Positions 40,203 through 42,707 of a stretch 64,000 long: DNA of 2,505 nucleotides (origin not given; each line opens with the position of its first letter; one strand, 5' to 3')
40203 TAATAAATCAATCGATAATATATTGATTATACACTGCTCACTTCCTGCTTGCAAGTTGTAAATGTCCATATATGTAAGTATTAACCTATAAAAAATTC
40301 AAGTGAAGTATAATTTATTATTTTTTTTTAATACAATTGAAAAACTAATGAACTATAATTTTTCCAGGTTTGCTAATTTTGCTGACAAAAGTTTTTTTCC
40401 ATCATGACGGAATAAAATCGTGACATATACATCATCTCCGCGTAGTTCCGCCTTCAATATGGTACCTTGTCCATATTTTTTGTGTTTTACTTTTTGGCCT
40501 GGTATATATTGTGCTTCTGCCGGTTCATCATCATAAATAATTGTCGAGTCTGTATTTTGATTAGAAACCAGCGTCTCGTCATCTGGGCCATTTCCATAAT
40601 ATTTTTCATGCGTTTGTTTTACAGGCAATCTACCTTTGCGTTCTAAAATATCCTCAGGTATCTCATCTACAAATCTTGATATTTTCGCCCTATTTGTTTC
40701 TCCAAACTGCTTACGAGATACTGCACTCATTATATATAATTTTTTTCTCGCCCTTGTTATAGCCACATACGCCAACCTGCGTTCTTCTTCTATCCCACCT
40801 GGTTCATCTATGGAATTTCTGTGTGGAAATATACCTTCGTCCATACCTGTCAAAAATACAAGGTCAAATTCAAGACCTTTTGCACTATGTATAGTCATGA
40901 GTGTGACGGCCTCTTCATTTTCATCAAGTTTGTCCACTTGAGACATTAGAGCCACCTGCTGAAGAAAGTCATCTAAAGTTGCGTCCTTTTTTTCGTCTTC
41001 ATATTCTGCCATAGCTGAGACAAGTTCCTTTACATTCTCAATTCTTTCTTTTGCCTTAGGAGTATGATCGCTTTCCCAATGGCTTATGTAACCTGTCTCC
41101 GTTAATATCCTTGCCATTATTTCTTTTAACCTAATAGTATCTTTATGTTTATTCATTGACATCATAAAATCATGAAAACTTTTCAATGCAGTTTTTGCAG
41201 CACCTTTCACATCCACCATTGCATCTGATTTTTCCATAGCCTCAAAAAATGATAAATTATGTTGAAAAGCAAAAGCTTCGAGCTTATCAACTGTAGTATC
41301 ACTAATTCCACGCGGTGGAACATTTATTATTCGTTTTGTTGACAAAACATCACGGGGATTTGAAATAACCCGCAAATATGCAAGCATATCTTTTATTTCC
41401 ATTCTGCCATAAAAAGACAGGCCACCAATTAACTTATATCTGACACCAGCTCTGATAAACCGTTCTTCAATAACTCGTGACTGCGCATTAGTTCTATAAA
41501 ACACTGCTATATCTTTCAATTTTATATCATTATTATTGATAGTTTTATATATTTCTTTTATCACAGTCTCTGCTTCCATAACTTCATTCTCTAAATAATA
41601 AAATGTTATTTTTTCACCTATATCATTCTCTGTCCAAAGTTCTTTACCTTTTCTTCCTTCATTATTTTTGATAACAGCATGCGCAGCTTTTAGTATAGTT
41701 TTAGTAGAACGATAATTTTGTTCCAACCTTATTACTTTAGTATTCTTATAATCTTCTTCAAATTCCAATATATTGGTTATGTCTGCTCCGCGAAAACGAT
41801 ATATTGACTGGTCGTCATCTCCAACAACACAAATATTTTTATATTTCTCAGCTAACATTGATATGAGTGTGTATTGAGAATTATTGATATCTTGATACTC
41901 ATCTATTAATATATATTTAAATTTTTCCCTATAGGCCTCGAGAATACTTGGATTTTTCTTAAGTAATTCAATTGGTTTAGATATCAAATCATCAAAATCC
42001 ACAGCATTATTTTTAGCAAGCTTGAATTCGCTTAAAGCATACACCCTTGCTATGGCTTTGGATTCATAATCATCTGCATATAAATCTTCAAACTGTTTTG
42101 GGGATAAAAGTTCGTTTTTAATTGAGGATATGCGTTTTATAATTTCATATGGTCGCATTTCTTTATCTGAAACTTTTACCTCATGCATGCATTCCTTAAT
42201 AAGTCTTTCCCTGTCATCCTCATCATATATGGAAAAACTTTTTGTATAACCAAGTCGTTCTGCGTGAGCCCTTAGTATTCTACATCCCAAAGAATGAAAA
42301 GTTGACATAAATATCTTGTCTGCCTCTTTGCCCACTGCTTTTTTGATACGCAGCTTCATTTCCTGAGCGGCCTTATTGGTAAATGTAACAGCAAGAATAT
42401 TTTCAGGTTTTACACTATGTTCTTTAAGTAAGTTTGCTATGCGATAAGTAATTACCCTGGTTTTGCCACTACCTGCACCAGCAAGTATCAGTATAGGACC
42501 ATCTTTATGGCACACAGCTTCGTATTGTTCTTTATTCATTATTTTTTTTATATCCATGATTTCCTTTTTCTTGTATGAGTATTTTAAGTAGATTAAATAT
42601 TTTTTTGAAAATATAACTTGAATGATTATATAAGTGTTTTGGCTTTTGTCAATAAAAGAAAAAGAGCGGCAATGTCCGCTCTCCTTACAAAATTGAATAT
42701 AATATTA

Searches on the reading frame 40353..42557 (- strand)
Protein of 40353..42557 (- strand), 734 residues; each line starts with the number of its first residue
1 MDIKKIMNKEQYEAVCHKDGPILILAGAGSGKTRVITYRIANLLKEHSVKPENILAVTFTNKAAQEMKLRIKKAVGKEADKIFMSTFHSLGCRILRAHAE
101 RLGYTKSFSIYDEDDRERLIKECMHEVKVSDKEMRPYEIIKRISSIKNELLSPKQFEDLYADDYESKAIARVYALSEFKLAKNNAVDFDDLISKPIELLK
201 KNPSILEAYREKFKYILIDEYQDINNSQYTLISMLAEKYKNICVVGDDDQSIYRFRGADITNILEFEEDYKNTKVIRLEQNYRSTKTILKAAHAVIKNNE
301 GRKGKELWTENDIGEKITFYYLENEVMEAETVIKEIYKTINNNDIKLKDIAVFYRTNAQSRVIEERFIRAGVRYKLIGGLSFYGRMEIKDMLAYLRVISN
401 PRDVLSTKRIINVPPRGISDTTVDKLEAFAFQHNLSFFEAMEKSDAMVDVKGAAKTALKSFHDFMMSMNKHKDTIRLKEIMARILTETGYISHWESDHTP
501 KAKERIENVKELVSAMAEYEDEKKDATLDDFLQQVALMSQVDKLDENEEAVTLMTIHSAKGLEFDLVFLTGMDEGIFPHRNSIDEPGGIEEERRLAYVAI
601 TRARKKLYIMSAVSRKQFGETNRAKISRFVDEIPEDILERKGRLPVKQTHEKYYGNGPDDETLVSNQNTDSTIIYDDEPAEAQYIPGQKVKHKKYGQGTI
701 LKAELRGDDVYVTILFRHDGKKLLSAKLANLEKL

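Call 4: search_protein_families(library=pfam, proteins=[window:40353-42557:-], max_evalue=0.01)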
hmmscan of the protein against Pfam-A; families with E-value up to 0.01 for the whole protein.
window:40353-42557:- (734 aa): 11 families
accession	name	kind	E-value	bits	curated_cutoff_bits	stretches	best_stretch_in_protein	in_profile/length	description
PF00580.27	UvrD-helicase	-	4.4e-98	328.7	23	1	7-271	1-271/271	UvrD/REP helicase N-terminal domain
PF13361.12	UvrD_C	-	7e-79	266.2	25.6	1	276-611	1-347/350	UvrD-like helicase C-terminal domain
PF13245.12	AAA_19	-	6.9e-26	91.4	25.1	1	12-256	2-134/134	AAA domain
PF13538.12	UvrD_C_2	-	4.3e-11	42.9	27.4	1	551-610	2-52/52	UvrD-like helicase C-terminal domain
PF01443.25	Viral_helicase1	-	1.1e-09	38.8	21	1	533-610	158-227/228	Viral superfamily 1 RNA helicase core domain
PF21196.3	PcrA_UvrD_tudor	-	3.5e-09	36.8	23.9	1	687-733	2-48/48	PcrA/UvrD tudor domain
PF13087.12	AAA_12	-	1.6e-07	31.5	27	1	503-611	89-192/195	AAA domain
PF13604.12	AAA_30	-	4.2e-07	30.3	27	0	8-81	3-72/191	AAA domain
PF04851.21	ResIII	-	0.00032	21.1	22.5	0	11-81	20-83/164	Type III restriction enzyme, res subunit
PF13086.12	AAA_11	-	0.00094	19.5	27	1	16-96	14-88/257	AAA domain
PF13173.12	AAA_14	-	0.0064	16.9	27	0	182-244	31-95/129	AAA domain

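Call 5: search_protein_families(library=ncbifam, proteins=[window:40353-42557:-], max_evalue=0.01)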
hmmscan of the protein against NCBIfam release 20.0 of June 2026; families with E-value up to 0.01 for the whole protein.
window:40353-42557:- (734 aa): 17 families
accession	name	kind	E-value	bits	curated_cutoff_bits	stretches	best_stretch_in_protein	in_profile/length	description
TIGR01073.1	pcrA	equivalog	1.3e-264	880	911.2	1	6-731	4-724/725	DNA helicase PcrA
NF008743.0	PRK11773.1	equivalog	2.1e-215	717.3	965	1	6-733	9-719/720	DNA helicase II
TIGR01075.1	uvrD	equivalog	8.5e-209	695.4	1144.45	1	7-732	5-715/715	DNA helicase II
TIGR01074.1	rep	equivalog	4.3e-200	666.4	951.45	1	7-652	2-652/668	DNA helicase Rep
NF008172.0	PRK10919.1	equivalog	7.3e-154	513.6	1168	1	7-640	3-640/673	DNA helicase Rep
TIGR02785.1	addA_Gpos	equivalog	2.5e-61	207.8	707.65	4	182-297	354-481/1234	helicase-exonuclease AddAB subunit AddA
NF008276.0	PRK11054.1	equivalog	3.5e-59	200.9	543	3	7-120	197-307/684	DNA helicase IV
TIGR00609.1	recB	equivalog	1.8e-49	168.8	696.05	3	157-301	314-460/1175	exodeoxyribonuclease V subunit beta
TIGR02784.1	addA_alphas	equivalog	1.1e-37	130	860.75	3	181-304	356-501/1138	double-strand break repair helicase AddA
NF010485.0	PRK13909.1-2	equivalog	8.5e-32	110.3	650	2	180-569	296-629/909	RecB-like helicase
NF010487.0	PRK13909.1-4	equivalog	6e-28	97.6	759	2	172-396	283-524/924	RecB-like helicase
NF008128.0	PRK10876.1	equivalog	1.2e-19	69.5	1697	1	166-297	329-462/1181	exodeoxyribonuclease V subunit beta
NF041464.1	HelD_BACSU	equivalog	2.9e-18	65.2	419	2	183-377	520-702/779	RNA polymerase recycling motor HelD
NF010486.0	PRK13909.1-3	equivalog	6.8e-11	40.9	1109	2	24-73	9-58/921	RecB-like helicase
NF041254.1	motor_HelR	exception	1.9e-08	33.1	750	1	207-298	513-601/706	RNA polymerase recycling motor ATPase HelR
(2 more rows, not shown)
